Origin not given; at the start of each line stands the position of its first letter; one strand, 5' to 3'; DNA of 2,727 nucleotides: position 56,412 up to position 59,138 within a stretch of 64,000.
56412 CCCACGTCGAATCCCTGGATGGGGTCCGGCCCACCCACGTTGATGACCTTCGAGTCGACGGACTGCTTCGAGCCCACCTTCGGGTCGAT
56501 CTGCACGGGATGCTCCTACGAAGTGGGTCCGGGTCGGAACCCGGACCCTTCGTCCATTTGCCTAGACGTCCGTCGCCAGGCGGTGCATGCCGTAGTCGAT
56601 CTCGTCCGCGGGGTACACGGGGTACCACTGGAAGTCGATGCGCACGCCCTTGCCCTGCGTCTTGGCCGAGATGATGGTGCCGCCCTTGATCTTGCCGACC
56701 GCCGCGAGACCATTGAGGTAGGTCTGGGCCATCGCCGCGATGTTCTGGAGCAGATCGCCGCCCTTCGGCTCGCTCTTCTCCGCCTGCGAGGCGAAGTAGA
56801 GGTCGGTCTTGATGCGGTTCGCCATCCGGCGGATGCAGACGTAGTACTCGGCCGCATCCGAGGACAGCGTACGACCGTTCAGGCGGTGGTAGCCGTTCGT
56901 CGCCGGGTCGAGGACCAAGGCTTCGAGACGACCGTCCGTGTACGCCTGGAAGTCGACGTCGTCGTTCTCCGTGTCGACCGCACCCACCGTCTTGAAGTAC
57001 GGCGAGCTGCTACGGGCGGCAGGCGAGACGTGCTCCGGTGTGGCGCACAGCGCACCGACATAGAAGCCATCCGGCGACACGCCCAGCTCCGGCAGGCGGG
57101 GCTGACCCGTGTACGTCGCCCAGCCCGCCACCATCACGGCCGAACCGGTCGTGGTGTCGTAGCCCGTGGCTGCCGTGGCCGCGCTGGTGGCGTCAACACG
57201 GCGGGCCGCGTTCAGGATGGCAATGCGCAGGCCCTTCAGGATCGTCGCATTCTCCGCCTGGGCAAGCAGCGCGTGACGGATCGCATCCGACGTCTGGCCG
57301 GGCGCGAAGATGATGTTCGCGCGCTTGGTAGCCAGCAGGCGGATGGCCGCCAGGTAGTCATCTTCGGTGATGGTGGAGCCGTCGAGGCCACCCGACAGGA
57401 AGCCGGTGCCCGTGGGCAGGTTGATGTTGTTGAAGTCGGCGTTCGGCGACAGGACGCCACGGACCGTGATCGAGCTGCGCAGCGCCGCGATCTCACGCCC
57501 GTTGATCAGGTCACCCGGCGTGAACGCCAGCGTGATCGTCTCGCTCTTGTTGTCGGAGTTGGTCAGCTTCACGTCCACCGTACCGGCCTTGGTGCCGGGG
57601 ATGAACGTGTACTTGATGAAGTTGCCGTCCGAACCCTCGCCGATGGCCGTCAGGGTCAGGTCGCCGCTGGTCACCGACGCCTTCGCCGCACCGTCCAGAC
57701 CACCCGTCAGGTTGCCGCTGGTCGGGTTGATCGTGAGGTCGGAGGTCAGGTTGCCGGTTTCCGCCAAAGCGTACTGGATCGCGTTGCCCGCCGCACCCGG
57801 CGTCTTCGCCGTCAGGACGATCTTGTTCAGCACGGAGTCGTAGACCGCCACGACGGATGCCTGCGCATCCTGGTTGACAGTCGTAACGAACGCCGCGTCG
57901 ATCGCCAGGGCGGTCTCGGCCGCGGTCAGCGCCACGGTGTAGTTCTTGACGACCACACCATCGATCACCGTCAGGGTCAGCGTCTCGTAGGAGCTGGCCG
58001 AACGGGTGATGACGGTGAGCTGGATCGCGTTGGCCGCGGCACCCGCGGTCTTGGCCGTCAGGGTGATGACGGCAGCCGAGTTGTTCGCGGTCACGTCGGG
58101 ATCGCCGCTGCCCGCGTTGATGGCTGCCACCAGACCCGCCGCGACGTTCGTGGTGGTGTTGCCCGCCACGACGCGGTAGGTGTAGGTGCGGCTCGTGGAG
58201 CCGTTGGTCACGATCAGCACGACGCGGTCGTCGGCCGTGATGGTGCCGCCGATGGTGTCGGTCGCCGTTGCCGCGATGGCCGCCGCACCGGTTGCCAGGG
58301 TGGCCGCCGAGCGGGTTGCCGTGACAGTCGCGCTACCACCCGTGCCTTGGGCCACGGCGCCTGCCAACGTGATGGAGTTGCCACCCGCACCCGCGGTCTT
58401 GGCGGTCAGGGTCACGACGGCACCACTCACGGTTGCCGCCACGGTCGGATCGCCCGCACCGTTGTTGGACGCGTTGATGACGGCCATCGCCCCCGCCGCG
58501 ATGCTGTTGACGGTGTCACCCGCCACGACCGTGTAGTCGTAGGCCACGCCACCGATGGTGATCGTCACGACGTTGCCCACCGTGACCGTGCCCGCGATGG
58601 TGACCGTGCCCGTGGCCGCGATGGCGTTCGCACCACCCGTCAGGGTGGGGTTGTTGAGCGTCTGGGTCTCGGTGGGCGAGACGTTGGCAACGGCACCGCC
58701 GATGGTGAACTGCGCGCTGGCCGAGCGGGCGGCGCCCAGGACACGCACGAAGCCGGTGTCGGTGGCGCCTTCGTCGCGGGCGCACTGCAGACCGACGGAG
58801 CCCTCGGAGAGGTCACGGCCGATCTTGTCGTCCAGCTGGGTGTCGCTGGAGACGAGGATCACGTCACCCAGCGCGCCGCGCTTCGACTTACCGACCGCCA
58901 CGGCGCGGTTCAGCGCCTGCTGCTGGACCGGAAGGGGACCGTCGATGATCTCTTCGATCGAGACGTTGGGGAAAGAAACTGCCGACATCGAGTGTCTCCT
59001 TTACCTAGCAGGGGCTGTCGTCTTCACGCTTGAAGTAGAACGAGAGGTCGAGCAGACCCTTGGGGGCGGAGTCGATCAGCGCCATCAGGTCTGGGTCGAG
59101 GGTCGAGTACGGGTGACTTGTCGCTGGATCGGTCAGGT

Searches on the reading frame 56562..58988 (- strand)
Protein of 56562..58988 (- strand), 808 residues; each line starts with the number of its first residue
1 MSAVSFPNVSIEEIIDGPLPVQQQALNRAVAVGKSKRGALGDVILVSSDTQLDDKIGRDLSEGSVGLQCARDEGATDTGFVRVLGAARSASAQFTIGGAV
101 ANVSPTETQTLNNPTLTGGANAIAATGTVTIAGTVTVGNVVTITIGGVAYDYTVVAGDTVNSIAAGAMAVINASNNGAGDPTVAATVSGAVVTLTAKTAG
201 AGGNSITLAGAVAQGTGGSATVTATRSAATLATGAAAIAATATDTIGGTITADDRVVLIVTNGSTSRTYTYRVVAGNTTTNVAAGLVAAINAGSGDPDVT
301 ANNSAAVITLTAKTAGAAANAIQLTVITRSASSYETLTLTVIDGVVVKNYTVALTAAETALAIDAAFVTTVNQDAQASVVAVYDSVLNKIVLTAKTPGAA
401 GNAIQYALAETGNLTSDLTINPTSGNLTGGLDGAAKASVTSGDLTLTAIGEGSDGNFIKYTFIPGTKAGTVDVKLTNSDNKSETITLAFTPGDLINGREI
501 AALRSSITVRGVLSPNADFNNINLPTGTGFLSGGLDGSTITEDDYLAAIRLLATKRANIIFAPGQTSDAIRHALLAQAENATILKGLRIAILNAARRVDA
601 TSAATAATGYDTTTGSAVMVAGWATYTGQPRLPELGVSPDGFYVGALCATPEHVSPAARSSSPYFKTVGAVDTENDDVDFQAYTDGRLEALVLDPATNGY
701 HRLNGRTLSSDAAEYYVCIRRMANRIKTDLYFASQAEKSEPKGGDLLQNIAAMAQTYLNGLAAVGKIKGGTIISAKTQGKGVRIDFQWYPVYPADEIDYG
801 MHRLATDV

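Call 14: search_protein_families(library=phrogs, proteins=[window:56562-58988:-], max_evalue=0.001)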
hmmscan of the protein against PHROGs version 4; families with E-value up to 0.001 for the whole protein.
window:56562-58988:- (808 aa): 2 families
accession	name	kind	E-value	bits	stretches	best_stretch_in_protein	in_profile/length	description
phrog_30392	-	tail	3.2e-31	109.4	1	531-768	486-722/774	tail sheath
phrog_165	-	tail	1.3e-16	61.2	2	120-237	98-212/493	tail sheath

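Call 39: search_dna_similar(query=window:56562-58988:-, collection=phages, mode=protein, max_evalue=0.00001, max_rows=15)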
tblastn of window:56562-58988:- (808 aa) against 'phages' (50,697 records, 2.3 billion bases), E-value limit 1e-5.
Records with a match: 14; places in all: 14; records where one place covers at least 80% of the query: 0.
Best place of each record, by identity: <60% 14.
By first word of the organism name: Microcystis 9; Cyanophage 4; Microcoleus 1.
By host as written in the record: - 6; Microcystis aeruginosa FACHB524 4; Microcystis aeruginosa 2; Microcystis aeruginosa NIES298 1; Cyanobacteria 1.
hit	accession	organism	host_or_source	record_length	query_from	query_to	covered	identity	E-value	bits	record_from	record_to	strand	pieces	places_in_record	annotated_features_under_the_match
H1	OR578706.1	Microcoleus phage My-WqHQDG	river water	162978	403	801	49%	33.6%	2e-34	149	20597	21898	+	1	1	hypothetical protein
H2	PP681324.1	Microcystis phage MaMV-DL02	Microcystis aeruginosa FACHB524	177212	427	797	46%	28.2%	1e-20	104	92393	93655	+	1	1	hypothetical protein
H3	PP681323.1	Microcystis phage MaMV-DL01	Microcystis aeruginosa FACHB524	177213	427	797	46%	28.2%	1e-20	104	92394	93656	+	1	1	hypothetical protein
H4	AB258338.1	Cyanophage Ma-LMM02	-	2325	531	797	33%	32.0%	6e-21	103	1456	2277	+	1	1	putative phage tail sheath protein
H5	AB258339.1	Cyanophage Ma-LMM03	-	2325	531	797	33%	32.0%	6e-21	103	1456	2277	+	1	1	putative phage tail sheath protein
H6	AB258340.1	Cyanophage Ma-HPM05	-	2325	531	797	33%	32.0%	6e-21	103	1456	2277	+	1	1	putative phage tail sheath protein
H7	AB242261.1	Microcystis phage LMM01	Microcystis aeruginosa NIES298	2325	531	797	33%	32.0%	6e-21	103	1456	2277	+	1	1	putative phage tail sheath protein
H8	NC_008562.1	Microcystis phage LMM01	-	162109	531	797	33%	32.0%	1e-20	103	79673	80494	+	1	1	tail sheath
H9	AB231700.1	Microcystis phage LMM01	-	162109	531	797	33%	32.0%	1e-20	103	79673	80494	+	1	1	putative phage tail sheath protein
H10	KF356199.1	Microcystis phage MaMV-DC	Microcystis aeruginosa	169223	531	797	33%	32.0%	1e-20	103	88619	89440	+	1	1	putative tail sheath protein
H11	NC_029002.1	Microcystis phage MaMV-DC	Microcystis aeruginosa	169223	531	797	33%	32.0%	1e-20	103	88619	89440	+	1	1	tail sheath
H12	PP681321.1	Microcystis phage MaMV-CH01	Microcystis aeruginosa FACHB524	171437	531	797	33%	32.0%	1e-20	103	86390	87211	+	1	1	hypothetical protein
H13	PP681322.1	Microcystis phage MaMV-CH02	Microcystis aeruginosa FACHB524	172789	531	797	33%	32.0%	1e-20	103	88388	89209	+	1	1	hypothetical protein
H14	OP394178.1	Cyanophage MaMV-DH01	Cyanobacteria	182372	531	797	33%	32.0%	1e-20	103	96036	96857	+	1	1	tail sheath protein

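Call 41: get_annotated_region(hit=H8, flank=20000)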
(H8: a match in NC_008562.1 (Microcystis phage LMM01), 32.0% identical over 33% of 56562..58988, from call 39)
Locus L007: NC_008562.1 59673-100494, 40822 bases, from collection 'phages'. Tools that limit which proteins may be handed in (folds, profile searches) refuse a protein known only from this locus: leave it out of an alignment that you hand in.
description: Microcystis phage Ma-LMM01 DNA, complete genome.
organism: Microcystis phage LMM01 (NCBI taxid 2856824)
taxonomy: Viruses; Duplodnaviria; Heunggongvirae; Uroviricota; Caudoviricetes; Fukuivirus; Fukuivirus LMM01
host: -; source: -; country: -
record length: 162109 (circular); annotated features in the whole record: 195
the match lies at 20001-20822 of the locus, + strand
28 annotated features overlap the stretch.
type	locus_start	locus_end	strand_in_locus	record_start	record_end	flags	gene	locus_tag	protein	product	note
CDS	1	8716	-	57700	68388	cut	-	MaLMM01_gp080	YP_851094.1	hypothetical protein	FEIS:MAP_080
CDS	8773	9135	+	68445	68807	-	-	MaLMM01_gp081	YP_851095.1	hypothetical protein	FEIS:MAP_081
CDS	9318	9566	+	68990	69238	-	-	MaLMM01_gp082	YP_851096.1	hypothetical protein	FEIS:MAP_082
CDS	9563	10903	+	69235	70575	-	-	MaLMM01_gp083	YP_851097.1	tail protein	FEIS:MAP_083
CDS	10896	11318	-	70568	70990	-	-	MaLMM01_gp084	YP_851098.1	hypothetical protein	FEIS:MAP_084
CDS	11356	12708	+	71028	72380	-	-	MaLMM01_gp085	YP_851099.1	hypothetical protein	FEIS:MAP_085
CDS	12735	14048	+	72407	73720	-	-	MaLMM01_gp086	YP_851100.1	major head protein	FEIS:MAP_086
CDS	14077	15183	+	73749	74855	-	-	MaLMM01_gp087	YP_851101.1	hypothetical protein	FEIS:MAP_087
CDS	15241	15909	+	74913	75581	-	-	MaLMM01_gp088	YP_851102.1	hypothetical protein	FEIS:MAP_088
CDS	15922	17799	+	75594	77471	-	-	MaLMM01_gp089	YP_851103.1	hypothetical protein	FEIS:MAP_089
CDS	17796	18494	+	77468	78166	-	-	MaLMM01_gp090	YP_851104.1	hypothetical protein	FEIS:MAP_090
CDS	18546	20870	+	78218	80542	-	-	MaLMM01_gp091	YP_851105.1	tail sheath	FEIS:MAP_091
CDS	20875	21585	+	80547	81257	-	-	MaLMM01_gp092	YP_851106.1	hypothetical protein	FEIS:MAP_092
CDS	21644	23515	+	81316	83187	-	-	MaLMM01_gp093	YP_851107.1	hypothetical protein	FEIS:MAP_093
CDS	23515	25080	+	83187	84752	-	-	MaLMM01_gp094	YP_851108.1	baseplate protein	FEIS:MAP_094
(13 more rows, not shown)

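Call 42: get_annotated_region(hit=H1, flank=20000)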
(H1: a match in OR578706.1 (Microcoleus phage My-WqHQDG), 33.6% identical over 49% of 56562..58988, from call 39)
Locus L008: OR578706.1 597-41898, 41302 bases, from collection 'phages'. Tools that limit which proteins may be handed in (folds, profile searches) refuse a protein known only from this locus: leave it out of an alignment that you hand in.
description: Microcoleus phage My-WqHQDG, partial genome.
organism: Microcoleus phage My-WqHQDG (NCBI taxid 3084964)
taxonomy: Viruses; Duplodnaviria; Heunggongvirae; Uroviricota; Caudoviricetes
host: -; source: river water; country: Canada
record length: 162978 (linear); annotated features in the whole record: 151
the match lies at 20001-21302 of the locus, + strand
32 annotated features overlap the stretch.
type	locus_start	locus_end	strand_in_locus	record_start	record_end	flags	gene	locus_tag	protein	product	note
CDS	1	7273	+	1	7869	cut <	-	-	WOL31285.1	hypothetical protein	-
CDS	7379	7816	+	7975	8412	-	-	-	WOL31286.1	hypothetical protein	-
CDS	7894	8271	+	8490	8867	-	-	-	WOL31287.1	hypothetical protein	-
CDS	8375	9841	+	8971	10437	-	-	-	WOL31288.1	hypothetical protein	-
CDS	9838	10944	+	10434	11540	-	-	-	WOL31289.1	hypothetical protein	-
CDS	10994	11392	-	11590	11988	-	-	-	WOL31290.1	hypothetical protein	-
CDS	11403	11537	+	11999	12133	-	-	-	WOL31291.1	hypothetical protein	-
CDS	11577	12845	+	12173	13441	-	-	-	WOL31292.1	hypothetical protein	-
CDS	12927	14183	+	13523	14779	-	-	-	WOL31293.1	hypothetical protein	-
CDS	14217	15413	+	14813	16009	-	-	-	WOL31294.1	hypothetical protein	-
CDS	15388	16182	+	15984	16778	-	-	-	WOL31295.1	hypothetical protein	-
CDS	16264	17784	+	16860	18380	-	-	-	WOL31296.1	hypothetical protein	-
CDS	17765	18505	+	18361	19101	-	-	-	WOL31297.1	hypothetical protein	-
CDS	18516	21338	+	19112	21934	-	-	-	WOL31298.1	hypothetical protein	-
CDS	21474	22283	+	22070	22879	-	-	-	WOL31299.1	hypothetical protein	-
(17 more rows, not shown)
